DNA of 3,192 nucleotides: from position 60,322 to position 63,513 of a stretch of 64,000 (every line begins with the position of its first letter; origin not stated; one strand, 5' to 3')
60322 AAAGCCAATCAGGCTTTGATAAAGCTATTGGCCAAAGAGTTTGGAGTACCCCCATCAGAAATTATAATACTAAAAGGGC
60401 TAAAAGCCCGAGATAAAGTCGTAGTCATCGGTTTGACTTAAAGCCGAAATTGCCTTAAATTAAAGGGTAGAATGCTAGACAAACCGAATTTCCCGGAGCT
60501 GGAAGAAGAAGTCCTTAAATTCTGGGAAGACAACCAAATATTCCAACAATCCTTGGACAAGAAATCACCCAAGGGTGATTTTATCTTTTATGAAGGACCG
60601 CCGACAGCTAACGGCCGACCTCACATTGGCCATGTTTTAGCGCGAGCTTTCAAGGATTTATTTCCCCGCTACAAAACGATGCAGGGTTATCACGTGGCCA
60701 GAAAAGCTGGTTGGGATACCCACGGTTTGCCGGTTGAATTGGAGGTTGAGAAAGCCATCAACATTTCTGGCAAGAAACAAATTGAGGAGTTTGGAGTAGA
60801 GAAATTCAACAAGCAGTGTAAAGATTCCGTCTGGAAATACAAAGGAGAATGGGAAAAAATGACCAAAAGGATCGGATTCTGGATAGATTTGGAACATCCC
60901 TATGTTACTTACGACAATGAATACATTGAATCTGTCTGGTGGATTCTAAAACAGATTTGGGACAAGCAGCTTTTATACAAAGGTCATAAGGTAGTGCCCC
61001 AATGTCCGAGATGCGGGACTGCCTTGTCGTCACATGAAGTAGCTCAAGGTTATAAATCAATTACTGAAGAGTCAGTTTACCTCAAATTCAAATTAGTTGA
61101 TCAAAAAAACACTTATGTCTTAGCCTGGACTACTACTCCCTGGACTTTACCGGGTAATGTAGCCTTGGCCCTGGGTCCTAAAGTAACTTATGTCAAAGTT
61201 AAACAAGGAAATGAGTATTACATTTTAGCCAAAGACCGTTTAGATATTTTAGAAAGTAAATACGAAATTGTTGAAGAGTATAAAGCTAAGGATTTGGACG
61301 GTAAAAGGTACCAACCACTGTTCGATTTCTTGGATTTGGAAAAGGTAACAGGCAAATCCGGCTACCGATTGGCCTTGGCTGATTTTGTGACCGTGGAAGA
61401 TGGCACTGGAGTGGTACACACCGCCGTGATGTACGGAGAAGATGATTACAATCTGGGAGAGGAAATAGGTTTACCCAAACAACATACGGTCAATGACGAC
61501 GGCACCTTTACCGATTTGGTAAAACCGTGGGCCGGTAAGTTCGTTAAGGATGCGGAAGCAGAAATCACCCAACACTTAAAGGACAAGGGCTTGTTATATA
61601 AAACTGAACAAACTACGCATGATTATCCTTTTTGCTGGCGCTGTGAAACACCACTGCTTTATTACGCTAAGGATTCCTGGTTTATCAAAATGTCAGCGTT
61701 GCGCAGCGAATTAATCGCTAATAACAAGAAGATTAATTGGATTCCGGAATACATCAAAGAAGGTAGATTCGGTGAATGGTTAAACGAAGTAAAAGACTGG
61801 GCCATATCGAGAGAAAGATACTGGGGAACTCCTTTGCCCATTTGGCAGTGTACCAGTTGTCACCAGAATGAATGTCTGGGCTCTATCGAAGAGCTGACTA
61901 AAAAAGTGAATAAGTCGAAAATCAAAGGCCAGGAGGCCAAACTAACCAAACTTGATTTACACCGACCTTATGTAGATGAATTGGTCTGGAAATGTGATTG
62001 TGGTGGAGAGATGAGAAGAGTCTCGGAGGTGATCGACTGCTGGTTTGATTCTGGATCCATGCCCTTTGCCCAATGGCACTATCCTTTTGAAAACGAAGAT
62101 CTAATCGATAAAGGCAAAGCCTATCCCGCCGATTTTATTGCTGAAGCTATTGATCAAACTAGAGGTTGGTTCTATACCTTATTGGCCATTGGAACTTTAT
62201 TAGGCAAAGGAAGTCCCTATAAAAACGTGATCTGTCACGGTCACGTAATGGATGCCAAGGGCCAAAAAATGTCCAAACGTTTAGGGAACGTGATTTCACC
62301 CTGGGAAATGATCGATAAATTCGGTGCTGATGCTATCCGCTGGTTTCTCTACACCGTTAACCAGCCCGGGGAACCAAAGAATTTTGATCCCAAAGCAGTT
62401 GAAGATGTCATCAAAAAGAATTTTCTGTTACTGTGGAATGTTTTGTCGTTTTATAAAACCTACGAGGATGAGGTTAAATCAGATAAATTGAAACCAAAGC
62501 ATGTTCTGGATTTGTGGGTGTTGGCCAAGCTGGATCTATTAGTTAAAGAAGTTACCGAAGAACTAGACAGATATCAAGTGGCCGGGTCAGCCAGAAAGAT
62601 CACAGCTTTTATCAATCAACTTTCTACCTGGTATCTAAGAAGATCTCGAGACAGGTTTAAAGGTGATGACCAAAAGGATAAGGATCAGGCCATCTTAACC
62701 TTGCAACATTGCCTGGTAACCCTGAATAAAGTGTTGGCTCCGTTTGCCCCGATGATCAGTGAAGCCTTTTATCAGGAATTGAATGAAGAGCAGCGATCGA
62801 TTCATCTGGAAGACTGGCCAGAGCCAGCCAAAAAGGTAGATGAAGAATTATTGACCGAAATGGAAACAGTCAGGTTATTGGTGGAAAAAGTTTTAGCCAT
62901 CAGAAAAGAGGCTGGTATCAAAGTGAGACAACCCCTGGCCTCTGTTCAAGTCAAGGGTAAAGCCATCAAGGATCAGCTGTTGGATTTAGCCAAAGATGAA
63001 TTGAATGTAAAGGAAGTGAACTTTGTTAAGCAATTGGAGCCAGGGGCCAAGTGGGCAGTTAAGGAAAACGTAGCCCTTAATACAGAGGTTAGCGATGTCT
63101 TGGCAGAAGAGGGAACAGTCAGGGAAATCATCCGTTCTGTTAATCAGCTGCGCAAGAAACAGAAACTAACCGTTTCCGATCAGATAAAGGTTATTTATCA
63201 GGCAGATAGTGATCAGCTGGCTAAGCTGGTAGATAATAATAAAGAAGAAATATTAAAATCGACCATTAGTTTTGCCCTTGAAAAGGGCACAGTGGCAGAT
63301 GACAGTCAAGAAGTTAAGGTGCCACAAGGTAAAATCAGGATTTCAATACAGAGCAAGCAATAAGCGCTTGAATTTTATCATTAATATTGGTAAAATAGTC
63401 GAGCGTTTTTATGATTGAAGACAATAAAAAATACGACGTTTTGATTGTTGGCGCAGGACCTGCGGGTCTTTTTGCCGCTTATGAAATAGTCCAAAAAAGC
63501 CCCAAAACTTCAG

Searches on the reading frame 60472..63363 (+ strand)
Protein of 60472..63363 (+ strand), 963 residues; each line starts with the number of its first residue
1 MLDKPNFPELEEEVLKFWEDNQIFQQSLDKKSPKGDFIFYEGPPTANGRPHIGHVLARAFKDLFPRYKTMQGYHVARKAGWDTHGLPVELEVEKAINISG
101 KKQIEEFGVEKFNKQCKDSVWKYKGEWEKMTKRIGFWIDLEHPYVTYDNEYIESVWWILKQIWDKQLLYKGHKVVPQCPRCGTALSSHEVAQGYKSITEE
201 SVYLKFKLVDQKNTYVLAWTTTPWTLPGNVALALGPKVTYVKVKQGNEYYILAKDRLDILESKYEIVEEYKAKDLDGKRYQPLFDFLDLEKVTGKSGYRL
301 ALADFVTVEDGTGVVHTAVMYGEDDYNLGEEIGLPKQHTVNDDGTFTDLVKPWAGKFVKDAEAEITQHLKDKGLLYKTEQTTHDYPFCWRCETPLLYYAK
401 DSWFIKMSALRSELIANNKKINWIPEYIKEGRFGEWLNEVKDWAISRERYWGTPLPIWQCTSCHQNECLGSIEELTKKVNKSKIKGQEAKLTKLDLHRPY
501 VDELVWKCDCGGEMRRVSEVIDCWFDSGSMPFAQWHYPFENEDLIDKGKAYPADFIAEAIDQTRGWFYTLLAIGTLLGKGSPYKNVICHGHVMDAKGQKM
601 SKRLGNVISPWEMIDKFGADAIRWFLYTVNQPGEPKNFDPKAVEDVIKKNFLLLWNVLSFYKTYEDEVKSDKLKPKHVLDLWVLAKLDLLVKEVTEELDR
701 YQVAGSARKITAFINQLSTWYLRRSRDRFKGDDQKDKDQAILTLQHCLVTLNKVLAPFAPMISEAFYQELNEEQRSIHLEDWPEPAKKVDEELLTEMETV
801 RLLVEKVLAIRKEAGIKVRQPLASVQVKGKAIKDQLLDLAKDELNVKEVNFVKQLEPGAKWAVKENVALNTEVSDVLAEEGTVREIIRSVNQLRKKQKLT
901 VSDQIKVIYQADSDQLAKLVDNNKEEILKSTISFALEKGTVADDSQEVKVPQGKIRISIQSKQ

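Call 8: search_protein_families(library=pfam, proteins=[window:60472-63363:+], max_evalue=0.001)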
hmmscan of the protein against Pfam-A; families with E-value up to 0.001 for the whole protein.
window:60472-63363:+ (963 aa): 5 families
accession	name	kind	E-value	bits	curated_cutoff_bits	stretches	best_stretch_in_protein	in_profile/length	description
PF00133.28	tRNA-synt_1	-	3e-130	435.2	22.7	1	14-628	2-404/414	tRNA synthetases class I (I, L, M and V)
PF08264.19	Anticodon_1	-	2.8e-31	108.8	25.1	1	680-823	1-144/148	Anticodon-binding domain of tRNA ligase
PF09334.17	tRNA-synt_1g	-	1.6e-21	77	20.1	2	46-105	10-68/391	tRNA synthetases class I (M)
PF19302.4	DUF5915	-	7.7e-18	65.2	27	1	866-960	101-193/195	Domain of unknown function (DUF5915)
PF01406.26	tRNA-synt_1e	-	3.2e-08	33.7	27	1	581-630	235-284/301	tRNA synthetases class I (C) catalytic domain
